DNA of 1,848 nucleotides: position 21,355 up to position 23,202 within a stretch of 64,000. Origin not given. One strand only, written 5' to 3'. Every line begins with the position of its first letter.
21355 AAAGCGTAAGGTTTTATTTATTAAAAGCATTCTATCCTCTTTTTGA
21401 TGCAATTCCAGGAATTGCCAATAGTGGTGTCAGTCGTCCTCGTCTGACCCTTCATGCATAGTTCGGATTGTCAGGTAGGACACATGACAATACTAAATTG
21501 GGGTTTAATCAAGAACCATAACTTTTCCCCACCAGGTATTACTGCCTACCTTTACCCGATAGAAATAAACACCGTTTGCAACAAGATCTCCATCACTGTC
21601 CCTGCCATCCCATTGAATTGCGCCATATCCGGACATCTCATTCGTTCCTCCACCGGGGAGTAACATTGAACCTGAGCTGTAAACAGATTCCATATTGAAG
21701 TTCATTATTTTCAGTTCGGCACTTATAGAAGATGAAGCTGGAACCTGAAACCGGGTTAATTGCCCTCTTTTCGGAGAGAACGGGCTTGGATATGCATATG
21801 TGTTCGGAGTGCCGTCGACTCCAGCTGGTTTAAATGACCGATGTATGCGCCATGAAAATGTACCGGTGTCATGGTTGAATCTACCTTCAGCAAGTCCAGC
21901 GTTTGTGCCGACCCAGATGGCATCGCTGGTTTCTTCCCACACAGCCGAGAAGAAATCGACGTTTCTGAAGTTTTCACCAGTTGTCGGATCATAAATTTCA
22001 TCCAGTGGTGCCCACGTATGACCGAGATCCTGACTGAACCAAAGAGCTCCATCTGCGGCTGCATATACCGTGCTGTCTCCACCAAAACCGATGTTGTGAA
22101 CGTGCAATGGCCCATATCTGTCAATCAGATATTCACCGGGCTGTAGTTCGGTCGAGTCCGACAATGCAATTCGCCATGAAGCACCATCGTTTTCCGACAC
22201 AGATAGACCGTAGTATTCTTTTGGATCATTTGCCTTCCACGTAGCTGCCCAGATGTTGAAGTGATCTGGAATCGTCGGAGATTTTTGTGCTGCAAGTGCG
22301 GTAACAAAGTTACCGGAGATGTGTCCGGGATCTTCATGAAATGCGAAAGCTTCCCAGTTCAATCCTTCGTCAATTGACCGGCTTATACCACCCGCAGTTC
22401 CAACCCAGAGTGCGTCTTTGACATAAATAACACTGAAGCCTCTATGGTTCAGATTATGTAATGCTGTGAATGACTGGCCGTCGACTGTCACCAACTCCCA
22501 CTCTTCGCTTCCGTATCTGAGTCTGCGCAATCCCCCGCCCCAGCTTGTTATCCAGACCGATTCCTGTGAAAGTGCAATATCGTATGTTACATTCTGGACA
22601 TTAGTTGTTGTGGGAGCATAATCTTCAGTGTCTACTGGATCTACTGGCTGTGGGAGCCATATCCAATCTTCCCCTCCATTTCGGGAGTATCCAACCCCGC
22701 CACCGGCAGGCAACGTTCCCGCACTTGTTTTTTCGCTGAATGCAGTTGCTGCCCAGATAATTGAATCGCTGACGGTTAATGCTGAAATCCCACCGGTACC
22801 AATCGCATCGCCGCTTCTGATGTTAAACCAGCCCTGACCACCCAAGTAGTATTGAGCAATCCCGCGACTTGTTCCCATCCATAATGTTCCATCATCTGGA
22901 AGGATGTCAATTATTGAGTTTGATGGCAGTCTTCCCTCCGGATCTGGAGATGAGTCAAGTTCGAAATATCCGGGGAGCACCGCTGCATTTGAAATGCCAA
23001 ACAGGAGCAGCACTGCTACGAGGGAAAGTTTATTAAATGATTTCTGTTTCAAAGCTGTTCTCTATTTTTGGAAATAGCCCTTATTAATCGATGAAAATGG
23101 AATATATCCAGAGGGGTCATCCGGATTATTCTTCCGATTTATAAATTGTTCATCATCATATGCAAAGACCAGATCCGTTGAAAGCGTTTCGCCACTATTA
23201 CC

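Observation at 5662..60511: Five paralogous small FadL/PorV-like barrels (298-350 aa) in 64 kb, each next to secretion or cell-surface genes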

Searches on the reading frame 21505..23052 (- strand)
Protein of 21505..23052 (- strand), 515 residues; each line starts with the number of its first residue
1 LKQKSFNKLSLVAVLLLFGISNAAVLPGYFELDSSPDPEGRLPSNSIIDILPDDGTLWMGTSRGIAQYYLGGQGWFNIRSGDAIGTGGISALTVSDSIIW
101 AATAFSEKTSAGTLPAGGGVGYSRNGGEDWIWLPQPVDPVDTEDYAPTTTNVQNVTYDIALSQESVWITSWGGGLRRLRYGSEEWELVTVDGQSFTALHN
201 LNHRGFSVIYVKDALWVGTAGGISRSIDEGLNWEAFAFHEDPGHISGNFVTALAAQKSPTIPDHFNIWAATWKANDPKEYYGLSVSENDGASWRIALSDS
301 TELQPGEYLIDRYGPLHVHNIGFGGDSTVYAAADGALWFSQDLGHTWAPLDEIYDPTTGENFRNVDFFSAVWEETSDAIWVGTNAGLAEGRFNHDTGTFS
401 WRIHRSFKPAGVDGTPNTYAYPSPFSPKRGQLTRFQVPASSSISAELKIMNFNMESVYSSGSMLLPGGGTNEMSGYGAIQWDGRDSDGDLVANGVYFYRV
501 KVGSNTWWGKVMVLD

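Call 10: search_protein_families(library=pfam, proteins=[window:21505-23052:-], max_evalue=0.01)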
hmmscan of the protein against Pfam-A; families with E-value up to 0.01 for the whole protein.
window:21505-23052:- (515 aa): 3 families
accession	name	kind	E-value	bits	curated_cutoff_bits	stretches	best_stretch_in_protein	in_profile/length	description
PF07494.17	Reg_prop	-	0.0004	20.7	20.4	0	42-62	2-23/24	Two component regulator propeller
PF13860.13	FlgD_ig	-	0.0011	19.3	27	1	473-502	46-75/79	FlgD Ig-like domain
PF02012.26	BNR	-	0.0018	18.4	27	0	338-348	1-11/12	BNR/Asp-box repeat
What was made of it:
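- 21505..23052 (-): Y: secreted single beta-propeller plus a C-terminal CTD-like beta-sandwich; PorZ-like. Weak Reg_prop, BNR and FlgD_ig hits (call 10).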

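Call 25: search_protein_families(library=ncbifam, proteins=[window:21505-23052:-], max_evalue=0.01)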
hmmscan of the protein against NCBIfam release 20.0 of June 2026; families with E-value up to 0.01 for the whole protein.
window:21505-23052:- (515 aa): 3 families
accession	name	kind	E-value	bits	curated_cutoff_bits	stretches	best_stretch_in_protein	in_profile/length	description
NF052228.1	T9SS_PorZ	equivalog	1.2e-05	24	260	0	416-498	671-738/757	type IX secretion system anionic LPS delivery protein PorZ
NF033707.1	T9SS_sortase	equivalog_domain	7.7e-05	20.5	420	1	417-505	998-1080/1095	type IX secretion system sortase PorU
NF045728.1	glycosyl_F510_1955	equivalog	0.00058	19.2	175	0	52-237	14-174/246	F510_1955 family glycosylhydrolase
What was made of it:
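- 21505..23052 (-): The C-terminal ~90 aa hit the CTD portions of the PorZ and PorU NCBIfam models, E=1.2e-5 and 7.7e-5 (call 25).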

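Call 35: find_homologous_proteins(query=window:21505-23052:-, max_evalue=0.00001)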
Query window:21505-23052:- (515 aa): 959 proteins with E <= 0.00001 among 8000 candidates; the best 120 are listed.
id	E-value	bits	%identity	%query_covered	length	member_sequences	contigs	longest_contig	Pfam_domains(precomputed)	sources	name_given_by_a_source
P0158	0.0e+0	1193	100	100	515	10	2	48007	-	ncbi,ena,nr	ncbi:MAG: hypothetical protein HN757_01995 [Calditrichaeota bacterium]|nr:hypothetical protein [Cald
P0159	0.0e+0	1187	99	100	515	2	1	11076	-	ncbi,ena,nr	ncbi:MAG: hypothetical protein HN590_14960 [Calditrichaeota bacterium]|nr:hypothetical protein [Cald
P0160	5.2e-251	852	80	89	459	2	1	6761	-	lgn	-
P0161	2.1e-196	672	61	97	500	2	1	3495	-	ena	-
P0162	6.9e-191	654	56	100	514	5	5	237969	-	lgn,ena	-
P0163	7.0e-190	650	57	99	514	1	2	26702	PF02012.27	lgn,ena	-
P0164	2.8e-188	645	58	97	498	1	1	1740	-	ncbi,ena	-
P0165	3.5e-186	638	56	95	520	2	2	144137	-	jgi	-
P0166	8.1e-184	630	57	97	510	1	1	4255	PF13860.13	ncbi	-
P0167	4.6e-180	618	55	100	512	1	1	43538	-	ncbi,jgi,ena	-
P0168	4.5e-175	601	54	100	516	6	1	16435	-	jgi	-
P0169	1.4e-174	600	56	95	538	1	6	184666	-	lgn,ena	-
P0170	2.0e-173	596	56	99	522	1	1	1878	-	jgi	-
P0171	1.6e-172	593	56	97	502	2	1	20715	-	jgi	-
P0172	2.0e-172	593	55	98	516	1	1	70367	-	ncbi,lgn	-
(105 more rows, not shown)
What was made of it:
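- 21505..23052 (-): At least 959 homologs, all unnamed (call 35).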

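Call 40: search_solved_structures(query=A1, max_evalue=1)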
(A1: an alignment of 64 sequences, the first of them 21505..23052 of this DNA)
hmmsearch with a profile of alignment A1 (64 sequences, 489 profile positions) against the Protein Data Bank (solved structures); distinct sequences matched with E-value up to 1: 37.
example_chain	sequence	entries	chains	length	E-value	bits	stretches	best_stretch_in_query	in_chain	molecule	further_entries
3v9f_A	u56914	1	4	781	1.6e-16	63.2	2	31-104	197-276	Two-component system sensor histidine kinase/response regulator, hybrid (One-component sys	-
4a2l_A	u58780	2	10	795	2.7e-12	49.2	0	35-90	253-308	TWO-COMPONENT SYSTEM SENSOR HISTIDINE KINASE/RESPONSE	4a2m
1xf1_A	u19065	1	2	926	1.8e-05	26.7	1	388-476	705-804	C5a peptidase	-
8bty_A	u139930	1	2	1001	2.1e-05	26.6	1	388-476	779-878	C5a peptidase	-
6p2m_A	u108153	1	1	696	4.7e-05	25.4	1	279-383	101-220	Type 3a cellulose-binding domain protein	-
2ebs_A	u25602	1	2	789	0.00015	23.8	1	307-379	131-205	Oligoxyloglucan reducing end-specific cellobiohydrolase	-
1sqj_A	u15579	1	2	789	0.00015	23.8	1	307-379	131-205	oligoxyloglucan reducing-end-specific cellobiohydrolase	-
3eif_A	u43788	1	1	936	0.00017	23.5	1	388-476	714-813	C5a peptidase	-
7yzx_A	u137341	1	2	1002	0.00018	23.4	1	388-476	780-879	C5a peptidase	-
7bj3_A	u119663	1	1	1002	0.00019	23.4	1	388-476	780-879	C5a peptidase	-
7kn8_A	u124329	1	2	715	0.00023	23.1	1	263-365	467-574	Cellulase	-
5oj3_A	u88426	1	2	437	0.00052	21.9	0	173-332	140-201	Photosystem II stability/assembly factor HCF136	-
6za2_A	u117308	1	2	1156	0.009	17.9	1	398-477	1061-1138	Por secretion system protein porU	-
5ojp_A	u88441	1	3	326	0.02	16.7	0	167-336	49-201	Ycf48-like protein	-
4nx0_A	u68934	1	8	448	0.039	15.8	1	289-371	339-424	Abp, a GH27 beta-L-arabinopyranosidase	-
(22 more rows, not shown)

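Call 45: find_related_loci(query=A1, collection=genome_contigs, flank=10000)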
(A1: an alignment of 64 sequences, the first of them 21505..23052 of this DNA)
Query A1 (515 aa) in genome_contigs; peptide patterns used: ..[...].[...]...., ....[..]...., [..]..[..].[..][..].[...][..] (x = any residue, [..] = any of these).
600 stretches matched a pattern (row limit reached: there are more); 527 encode a relative of the query (tblastn E <= 1e-3); the best 80 are kept; 80 distinct loci.
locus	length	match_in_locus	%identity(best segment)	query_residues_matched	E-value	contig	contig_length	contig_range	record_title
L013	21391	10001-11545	86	1-515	0e+0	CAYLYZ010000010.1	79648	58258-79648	MAG TPA_asm: uncultured bacterium isolate SRP077602_co7_566 genome assembly, contig: NODE_1097_length_79648_cov_20.62501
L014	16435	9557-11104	54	1-515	6e-171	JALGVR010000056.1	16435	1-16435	MAG: bacterium isolate Meg19_1012_Bin_198 Meg19_1012_Bin_198_scaffold_9435, whole genome shotgun sequence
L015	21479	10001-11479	54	23-515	1e-165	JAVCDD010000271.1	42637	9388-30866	MAG: Candidatus Hatepunaea meridiana isolate MAG_3300035698_979 Ga0374944_591263, whole genome shotgun sequence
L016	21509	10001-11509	56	9-515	2e-165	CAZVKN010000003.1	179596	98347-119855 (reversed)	MAG TPA_asm: uncultured bacterium isolate SRP077602_co2_90 genome assembly, contig: NODE_60_length_179596_cov_14.296105,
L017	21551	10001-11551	52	8-515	1e-162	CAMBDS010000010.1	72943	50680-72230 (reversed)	MAG: Caldithrix abyssi DSM 13497 isolate TH-08apr19-15 genome assembly, contig: TH-08apr19-C683, whole genome shotgun se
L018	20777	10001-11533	51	11-515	3e-159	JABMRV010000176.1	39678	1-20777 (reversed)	MAG: bacterium isolate bin.11 k141_4931299, whole genome shotgun sequence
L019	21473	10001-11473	41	1-515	5e-109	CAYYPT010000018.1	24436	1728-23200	MAG TPA_asm: uncultured bacterium isolate binchicken_co184_744 genome assembly, contig: NODE_3214_length_24436_cov_10.12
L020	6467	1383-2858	41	5-515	7e-104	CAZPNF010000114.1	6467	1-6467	MAG TPA_asm: uncultured bacterium isolate binchicken_co262_332 genome assembly, contig: NODE_13885_length_6467_cov_3.817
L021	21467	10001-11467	40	1-515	3e-100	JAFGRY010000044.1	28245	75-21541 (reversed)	MAG: bacterium isolate Zod_Metabat.86 k87_13994724, whole genome shotgun sequence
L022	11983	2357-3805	41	27-515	1e-97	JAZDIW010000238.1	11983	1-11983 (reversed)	MAG: bacterium isolate MEGAHIT-group-0.427 k141_9141894, whole genome shotgun sequence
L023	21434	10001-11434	42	8-515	2e-97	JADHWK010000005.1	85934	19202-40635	MAG: candidate division KSB1 bacterium isolate BS750m-G25 BS-750m-C106, whole genome shotgun sequence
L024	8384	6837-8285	39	9-515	3e-97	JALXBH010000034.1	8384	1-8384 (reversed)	MAG: Calditrichia bacterium isolate T2_metabat2_scaf2bin.084 T2_NODE_12827_length_8384_cov_3.823544, whole genome shotgu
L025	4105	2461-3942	39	3-515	7e-98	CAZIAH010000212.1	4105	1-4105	MAG TPA_asm: uncultured bacterium isolate SRP323688_co1_225 genome assembly, contig: NODE_28975_length_4105_cov_7.166667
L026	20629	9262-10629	42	31-515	5e-96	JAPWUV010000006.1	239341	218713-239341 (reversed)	MAG: bacterium isolate RSWS12 scaffold_6_c1, whole genome shotgun sequence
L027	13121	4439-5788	40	45-515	1e-95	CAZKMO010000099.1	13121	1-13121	MAG TPA_asm: uncultured bacterium isolate binchicken_co89_50 genome assembly, contig: NODE_9116_length_13121_cov_5.51959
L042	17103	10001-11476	37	6-515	4e-93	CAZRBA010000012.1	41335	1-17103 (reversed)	MAG TPA_asm: uncultured Caldithrix sp. isolate binchicken_co219_178 genome assembly, contig: k141_1150710, whole genome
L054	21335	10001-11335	40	45-515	5e-90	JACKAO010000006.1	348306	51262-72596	MAG: Calditrichia bacterium isolate HK-STAS-CALD-1 HK-STAS-CALD-1_6, whole genome shotgun sequence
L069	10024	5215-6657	37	19-515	3e-84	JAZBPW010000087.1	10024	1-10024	MAG: candidate division KSB1 bacterium isolate bin.127 k117_4435199, whole genome shotgun sequence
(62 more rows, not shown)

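Call 50: predict_structure(alignment_id=A1)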
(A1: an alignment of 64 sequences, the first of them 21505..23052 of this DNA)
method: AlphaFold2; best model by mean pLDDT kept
length: 515 residues; sequences in the alignment: 64
mean_pLDDT: 90.1   pTM: 0.86
mean pLDDT of the five models: 90.1, 89.4, 89.1, 88.7, 87.4
residues with pLDDT >= 90: 381; 70-90: 95; 50-70: 27; < 50: 12
segments of 3 or more residues with pLDDT < 50: 25-33, 425-427
pLDDT, mean of each block of 10 residues (from residue 1): 71 83 46 70 95 94 94 91 83 90 77 75 88 86 80 84 95 92 93 93 96 97 98 97 96 97 96 95 97 97 92 95 95 97 96 95 94 94 96 92 95 93 59 92 97 96 94 94 93 93 97 83
secondary structure, 60 per line:
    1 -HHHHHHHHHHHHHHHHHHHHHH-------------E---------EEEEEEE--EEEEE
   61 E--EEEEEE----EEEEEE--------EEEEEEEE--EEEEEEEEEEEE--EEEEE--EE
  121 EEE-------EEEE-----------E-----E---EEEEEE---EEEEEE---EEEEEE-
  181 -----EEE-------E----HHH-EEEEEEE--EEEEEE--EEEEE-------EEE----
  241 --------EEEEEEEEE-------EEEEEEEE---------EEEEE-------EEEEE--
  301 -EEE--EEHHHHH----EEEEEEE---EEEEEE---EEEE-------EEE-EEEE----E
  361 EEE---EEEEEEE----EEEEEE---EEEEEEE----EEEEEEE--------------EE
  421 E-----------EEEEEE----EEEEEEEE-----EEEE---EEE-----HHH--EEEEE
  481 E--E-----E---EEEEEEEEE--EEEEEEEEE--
elements in order: H2-23 E47-53 E56-61 E64-69 E74-79 E88-95 E98-109 E112-116 E119-123 E131-134 E156-161 E165-170 E174-179 E186-188 E205-211 E214-219 E222-226 E234-236 E249-257 E265-272 E282-286 E294-298 E302-304 H309-313 E318-324 E328-333 E337-340 E348-350 E352-355 E360-363 E367-373 E378-383 E387-393 E398-404 E419-421 E433-438 E443-450 E456-459 E463-465 E476-481 E494-502 E505-513
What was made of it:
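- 21505..23052 (-): AF2 pLDDT 90.1 (call 50).
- On PorZ (NF052228), considered for Y: The model has one propeller plus a ~97-aa beta-sandwich (call 50).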

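Call 54: fold_search(model_id=the predicted structure, library=pdb)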
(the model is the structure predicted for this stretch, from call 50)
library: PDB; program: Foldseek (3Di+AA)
matches with E <= 10: 1525; with E <= 0.001: 681
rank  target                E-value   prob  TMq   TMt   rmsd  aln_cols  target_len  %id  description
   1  5m11                  1.9e-15  1.00  0.40  0.29  18.6       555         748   14  Structural and functional probing of PorZ, an essential bacterial surface component of the type-IX secretion system of h (released 2016-11-09)
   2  3ott_B                2.4e-13  1.00  0.34  0.25  26.3       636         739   11  Crystal Structure of the extracellular domain of the putative one component system BT4673 from B. thetaiotaomicron (released 2011-08-10)
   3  3va6_B                2.8e-13  1.00  0.29  0.22  24.3       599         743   11  Crystal Structure of the extracellular domain of the putative hybrid two component system BT4673 from B. thetaiotaomic (released 2012-06-13)
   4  3ott_A                3.0e-13  1.00  0.33  0.24  25.2       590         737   12  Crystal Structure of the extracellular domain of the putative one component system BT4673 from B. thetaiotaomicron (released 2011-08-10)
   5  4a2l_B                6.3e-13  1.00  0.25  0.19  20.1       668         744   12  Structure of the periplasmic domain of the heparin and heparan sulphate sensing hybrid two component system BT4663 in  (released 2012-05-02)
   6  4a2l_F                7.3e-13  1.00  0.26  0.20  19.7       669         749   12  Structure of the periplasmic domain of the heparin and heparan sulphate sensing hybrid two component system BT4663 in  (released 2012-05-02)
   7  3va6_A                1.0e-12  1.00  0.25  0.18  27.4       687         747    9  Crystal Structure of the extracellular domain of the putative hybrid two component system BT4673 from B. thetaiotaomic (released 2012-06-13)
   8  4a2m_D                1.0e-12  1.00  0.19  0.14  23.8       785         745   10  Structure of the periplasmic domain of the heparin and heparan sulphate sensing hybrid two component system BT4663 in  (released 2012-05-02)
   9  4a2l_E                1.5e-12  1.00  0.25  0.19  19.9       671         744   12  Structure of the periplasmic domain of the heparin and heparan sulphate sensing hybrid two component system BT4663 in  (released 2012-05-02)
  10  4a2m_A                1.7e-12  1.00  0.28  0.21  17.6       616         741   14  Structure of the periplasmic domain of the heparin and heparan sulphate sensing hybrid two component system BT4663 in  (released 2012-05-02)
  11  4a2l_D                2.4e-12  1.00  0.29  0.22  19.4       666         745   12  Structure of the periplasmic domain of the heparin and heparan sulphate sensing hybrid two component system BT4663 in  (released 2012-05-02)
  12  4a2m_C                3.3e-12  1.00  0.18  0.14  23.4       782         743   10  Structure of the periplasmic domain of the heparin and heparan sulphate sensing hybrid two component system BT4663 in  (released 2012-05-02)
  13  4a2l_A                4.4e-12  1.00  0.26  0.20  17.9       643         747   12  Structure of the periplasmic domain of the heparin and heparan sulphate sensing hybrid two component system BT4663 in  (released 2012-05-02)
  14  4a2m_B                5.1e-12  1.00  0.19  0.14  23.7       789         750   10  Structure of the periplasmic domain of the heparin and heparan sulphate sensing hybrid two component system BT4663 in  (released 2012-05-02)
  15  4a2l_C                1.1e-11  1.00  0.25  0.20  19.6       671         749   12  Structure of the periplasmic domain of the heparin and heparan sulphate sensing hybrid two component system BT4663 in  (released 2012-05-02)
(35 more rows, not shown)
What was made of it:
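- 21505..23052 (-): Foldseek top PDB hit is 5M11 PorZ, E=1.9e-15 (call 54).
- The model has pLDDT 90.1 (call 50) and its Foldseek top hit is 5M11 PorZ, followed by the same BT4663/BT4673 propellers (call 54). It has one propeller where PorZ has two, and the TM-scores to 5M11 are low (0.29-0.40; calls 25, 54).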

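Call 91: search_protein_families(library=ncbifam, proteins=[L023:15367-16302:+, L023:16607-17563:+, L069:6671-7657:+, L069:7678-8586:+, L054:11381-12334:+, L054:12381-13292:+, L042:6678-7580:+, L042:342-6623:+], max_evalue=0.001)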
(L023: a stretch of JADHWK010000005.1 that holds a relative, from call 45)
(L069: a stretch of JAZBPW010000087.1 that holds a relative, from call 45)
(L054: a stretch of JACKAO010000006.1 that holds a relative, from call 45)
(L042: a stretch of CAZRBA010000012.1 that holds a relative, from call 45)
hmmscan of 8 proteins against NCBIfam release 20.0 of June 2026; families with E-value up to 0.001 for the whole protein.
L023:15367-16302:+ (311 aa): 4 families
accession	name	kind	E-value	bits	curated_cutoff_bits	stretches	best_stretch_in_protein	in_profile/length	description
NF033709.1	PorV_fam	subfamily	2e-21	76.9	90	1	32-226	4-207/326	PorV/PorQ family protein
NF033711.1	T9SS_PorQ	equivalog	9.8e-17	61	220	1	12-174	5-169/335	type IX secretion system protein PorQ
NF052325.1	PorVQ2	equivalog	2.1e-16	59.8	325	1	33-198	28-206/354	putative type IX sorting system protein PorV2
NF033710.1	T9SS_OM_PorV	equivalog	1.1e-05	24.8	250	1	31-160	25-159/367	type IX secretion system outer membrane channel protein PorV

L023:16607-17563:+ (318 aa): 4 families
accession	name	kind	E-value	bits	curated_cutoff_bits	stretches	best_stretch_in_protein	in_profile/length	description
NF033709.1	PorV_fam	subfamily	2.9e-47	161.8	90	2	42-232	2-209/326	PorV/PorQ family protein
NF033711.1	T9SS_PorQ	equivalog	1.2e-24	87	220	1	28-228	8-212/335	type IX secretion system protein PorQ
NF033710.1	T9SS_OM_PorV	equivalog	1e-21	77.5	250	1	41-232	23-234/367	type IX secretion system outer membrane channel protein PorV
NF052325.1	PorVQ2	equivalog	5.3e-14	51.9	325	1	45-206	28-200/354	putative type IX sorting system protein PorV2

L069:6671-7657:+ (328 aa): 4 families
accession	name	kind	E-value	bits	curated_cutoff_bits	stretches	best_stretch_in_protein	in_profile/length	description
NF033709.1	PorV_fam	subfamily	2.4e-24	86.6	90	1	33-326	5-324/326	PorV/PorQ family protein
NF052325.1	PorVQ2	equivalog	4.7e-14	52.1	325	1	13-218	8-208/354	putative type IX sorting system protein PorV2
NF033711.1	T9SS_PorQ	equivalog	2.3e-09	36.8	220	1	10-170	4-154/335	type IX secretion system protein PorQ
NF033710.1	T9SS_OM_PorV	equivalog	0.00028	20.2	250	1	30-195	24-183/367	type IX secretion system outer membrane channel protein PorV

L069:7678-8586:+ (302 aa): 4 families
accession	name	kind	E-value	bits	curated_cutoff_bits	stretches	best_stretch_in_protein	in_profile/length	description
NF033709.1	PorV_fam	subfamily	6.6e-55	186.9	90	1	29-302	2-326/326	PorV/PorQ family protein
NF033711.1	T9SS_PorQ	equivalog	1.4e-26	93.3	220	1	7-215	4-213/335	type IX secretion system protein PorQ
NF033710.1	T9SS_OM_PorV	equivalog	9e-24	84.3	250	1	23-230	18-246/367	type IX secretion system outer membrane channel protein PorV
NF052325.1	PorVQ2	equivalog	2.3e-22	79.4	325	1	23-187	19-195/354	putative type IX sorting system protein PorV2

L054:11381-12334:+ (317 aa): 4 families
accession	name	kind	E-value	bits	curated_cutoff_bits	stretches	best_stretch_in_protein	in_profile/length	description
NF033709.1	PorV_fam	subfamily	4.2e-29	102.2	90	1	26-299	5-307/326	PorV/PorQ family protein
NF033711.1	T9SS_PorQ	equivalog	1.8e-17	63.4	220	1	4-198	3-195/335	type IX secretion system protein PorQ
NF033710.1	T9SS_OM_PorV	equivalog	4.4e-13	49.2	250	1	24-229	25-236/367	type IX secretion system outer membrane channel protein PorV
NF052325.1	PorVQ2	equivalog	1.2e-11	44.2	325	1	14-196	16-204/354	putative type IX sorting system protein PorV2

L054:12381-13292:+ (303 aa): 4 families
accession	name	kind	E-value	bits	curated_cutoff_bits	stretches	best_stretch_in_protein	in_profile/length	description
NF033709.1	PorV_fam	subfamily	5.6e-49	167.5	90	1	28-303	2-326/326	PorV/PorQ family protein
NF033711.1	T9SS_PorQ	equivalog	1.4e-31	109.8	220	1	9-216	2-213/335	type IX secretion system protein PorQ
NF033710.1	T9SS_OM_PorV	equivalog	2e-19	70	250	1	24-229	20-244/367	type IX secretion system outer membrane channel protein PorV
NF052325.1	PorVQ2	equivalog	5.3e-15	55.2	325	1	31-191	28-198/354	putative type IX sorting system protein PorV2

L042:6678-7580:+ (300 aa): 3 families
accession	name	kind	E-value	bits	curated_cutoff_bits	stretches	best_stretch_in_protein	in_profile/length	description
NF007568.0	PRK10199.1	equivalog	3.5e-08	33.1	298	1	43-166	50-182/346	aminopeptidase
TIGR01900.1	dapE-gram_pos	equivalog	1.4e-07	30.8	304.2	1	84-161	46-125/351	succinyl-diaminopimelate desuccinylase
TIGR01883.1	PepT-like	hypoth_equivalog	0.00024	20.2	274.25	1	48-165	20-139/361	peptidase T-like protein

L042:342-6623:+ (2093 aa): 1 family
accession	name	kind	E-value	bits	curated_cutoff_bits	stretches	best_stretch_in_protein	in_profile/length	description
TIGR04189.1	surface_SprA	equivalog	7e-250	832.8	200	4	404-937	369-956/2319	T9SS outer membrane translocon Sov/SprA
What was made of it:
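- The L042 protein scores 832.8 bits against a cut-off of 200 for TIGR04189 SprA (call 91). The lineage has SprA and CTD cargo and so needs PorV-type carriers (calls 25, 91).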
